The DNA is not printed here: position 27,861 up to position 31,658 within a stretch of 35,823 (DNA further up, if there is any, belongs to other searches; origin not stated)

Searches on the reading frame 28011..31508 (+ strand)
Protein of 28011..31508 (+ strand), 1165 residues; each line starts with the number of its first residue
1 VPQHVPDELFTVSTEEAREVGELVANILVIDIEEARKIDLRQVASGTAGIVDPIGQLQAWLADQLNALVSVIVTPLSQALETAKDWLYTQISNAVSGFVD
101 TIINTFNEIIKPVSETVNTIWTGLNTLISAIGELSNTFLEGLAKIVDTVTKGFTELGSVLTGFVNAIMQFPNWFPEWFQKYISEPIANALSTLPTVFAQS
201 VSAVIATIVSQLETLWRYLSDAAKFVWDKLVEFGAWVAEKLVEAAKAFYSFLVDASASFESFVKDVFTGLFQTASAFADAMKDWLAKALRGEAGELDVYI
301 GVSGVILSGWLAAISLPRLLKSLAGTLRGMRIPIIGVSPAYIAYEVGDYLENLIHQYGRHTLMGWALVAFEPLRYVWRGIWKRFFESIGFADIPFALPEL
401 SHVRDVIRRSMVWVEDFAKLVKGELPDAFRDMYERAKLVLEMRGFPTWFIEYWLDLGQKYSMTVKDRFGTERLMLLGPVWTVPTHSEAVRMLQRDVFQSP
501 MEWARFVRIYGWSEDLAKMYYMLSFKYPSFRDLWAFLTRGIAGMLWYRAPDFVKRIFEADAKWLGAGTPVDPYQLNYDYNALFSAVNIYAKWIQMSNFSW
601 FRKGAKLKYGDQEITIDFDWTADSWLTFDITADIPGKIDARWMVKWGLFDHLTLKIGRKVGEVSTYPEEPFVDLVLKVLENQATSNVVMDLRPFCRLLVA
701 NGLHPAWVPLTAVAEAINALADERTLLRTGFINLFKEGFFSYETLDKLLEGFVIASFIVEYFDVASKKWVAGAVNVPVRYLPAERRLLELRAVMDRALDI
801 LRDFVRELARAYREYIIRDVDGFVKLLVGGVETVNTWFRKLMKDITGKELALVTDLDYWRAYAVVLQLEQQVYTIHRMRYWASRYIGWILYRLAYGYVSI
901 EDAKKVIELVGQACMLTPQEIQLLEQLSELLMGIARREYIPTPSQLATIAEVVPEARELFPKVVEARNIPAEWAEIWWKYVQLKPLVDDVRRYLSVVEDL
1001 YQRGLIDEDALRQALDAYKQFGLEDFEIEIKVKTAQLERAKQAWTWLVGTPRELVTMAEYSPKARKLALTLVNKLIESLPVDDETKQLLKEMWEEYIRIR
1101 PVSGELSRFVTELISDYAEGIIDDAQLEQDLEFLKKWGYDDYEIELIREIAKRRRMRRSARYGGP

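Call 111: search_protein_families(library=pfam, proteins=[window:28011-31508:+], max_evalue=0.001)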
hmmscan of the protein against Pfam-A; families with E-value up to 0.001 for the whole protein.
window:28011-31508:+ (1165 aa): 1 family
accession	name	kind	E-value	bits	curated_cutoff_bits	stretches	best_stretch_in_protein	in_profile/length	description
PF04513.17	Baculo_PEP_C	-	7.7e-05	23.2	38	0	87-166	28-114/140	Baculovirus polyhedron envelope protein, PEP, C terminus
